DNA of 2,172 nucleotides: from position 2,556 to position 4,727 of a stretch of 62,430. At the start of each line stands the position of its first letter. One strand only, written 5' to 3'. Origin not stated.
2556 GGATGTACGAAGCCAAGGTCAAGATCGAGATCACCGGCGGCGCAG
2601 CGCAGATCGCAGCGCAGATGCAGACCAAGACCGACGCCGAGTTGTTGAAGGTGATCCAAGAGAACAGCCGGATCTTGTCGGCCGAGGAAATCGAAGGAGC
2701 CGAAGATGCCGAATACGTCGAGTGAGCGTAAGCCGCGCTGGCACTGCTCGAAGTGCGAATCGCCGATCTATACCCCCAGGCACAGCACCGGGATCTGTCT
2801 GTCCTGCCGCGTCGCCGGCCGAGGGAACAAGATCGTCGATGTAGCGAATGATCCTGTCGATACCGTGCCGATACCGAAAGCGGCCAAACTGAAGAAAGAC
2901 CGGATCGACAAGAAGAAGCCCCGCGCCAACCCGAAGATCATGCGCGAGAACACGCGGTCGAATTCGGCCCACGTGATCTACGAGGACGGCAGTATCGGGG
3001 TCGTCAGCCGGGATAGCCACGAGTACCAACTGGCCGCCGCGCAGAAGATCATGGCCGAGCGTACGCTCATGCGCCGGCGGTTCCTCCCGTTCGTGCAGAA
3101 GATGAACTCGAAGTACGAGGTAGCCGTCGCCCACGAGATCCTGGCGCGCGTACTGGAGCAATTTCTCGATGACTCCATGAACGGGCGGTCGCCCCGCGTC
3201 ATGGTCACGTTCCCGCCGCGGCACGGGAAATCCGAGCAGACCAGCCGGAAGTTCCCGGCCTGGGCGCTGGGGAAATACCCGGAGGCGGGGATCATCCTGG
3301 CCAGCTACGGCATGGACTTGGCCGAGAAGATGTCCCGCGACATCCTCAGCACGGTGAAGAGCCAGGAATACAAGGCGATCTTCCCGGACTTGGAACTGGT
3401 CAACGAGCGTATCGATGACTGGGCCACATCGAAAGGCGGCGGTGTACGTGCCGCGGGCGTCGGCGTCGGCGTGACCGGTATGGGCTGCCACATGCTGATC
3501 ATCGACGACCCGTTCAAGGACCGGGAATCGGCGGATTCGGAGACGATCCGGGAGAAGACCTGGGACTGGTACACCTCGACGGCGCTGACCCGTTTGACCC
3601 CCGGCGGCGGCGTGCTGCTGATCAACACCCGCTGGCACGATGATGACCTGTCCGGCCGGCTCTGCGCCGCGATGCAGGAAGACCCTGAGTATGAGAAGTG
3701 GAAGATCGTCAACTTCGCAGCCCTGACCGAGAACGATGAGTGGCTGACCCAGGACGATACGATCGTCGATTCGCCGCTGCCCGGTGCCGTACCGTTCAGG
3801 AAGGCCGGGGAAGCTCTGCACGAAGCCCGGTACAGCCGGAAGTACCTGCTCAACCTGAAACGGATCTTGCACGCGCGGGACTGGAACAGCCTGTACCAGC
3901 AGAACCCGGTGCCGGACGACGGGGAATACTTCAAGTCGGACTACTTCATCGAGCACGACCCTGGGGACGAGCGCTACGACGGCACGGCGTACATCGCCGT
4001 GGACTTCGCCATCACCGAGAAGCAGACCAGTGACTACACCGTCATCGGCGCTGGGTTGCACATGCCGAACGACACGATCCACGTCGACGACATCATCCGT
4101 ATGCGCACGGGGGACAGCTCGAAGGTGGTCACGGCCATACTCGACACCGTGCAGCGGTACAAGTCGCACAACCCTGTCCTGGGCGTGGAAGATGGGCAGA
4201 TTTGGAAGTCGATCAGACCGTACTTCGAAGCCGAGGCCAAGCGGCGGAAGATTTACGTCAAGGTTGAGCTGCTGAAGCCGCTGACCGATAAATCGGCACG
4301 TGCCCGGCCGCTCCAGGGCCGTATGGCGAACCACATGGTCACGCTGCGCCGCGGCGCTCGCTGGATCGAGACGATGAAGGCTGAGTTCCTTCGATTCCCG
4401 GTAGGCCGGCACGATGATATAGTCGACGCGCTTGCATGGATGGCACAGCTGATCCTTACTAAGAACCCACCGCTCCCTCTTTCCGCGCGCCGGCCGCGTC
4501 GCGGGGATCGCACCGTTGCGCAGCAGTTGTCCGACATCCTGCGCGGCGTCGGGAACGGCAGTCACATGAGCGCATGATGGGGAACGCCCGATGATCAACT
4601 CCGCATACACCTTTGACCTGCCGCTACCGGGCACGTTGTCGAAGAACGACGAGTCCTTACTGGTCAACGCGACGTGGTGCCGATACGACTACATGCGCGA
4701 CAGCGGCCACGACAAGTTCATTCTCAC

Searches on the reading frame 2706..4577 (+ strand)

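Call 91: search_protein_families(library=phrogs, proteins=[window:2706-4577:+], max_evalue=1e-10)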
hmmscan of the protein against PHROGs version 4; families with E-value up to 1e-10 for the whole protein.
window:2706-4577:+ (623 aa): 4 families
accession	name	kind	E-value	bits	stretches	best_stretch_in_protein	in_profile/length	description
phrog_38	-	head and packaging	5.9e-101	340.3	1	94-598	249-718/760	terminase large subunit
phrog_4758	-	head and packaging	7.4e-58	196.7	1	110-345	9-241/243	terminase large subunit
phrog_30251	-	head and packaging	8.6e-28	98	1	115-423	10-317/799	terminase large subunit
phrog_5573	-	head and packaging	6.2e-17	62.8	1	329-580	9-231/250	terminase large subunit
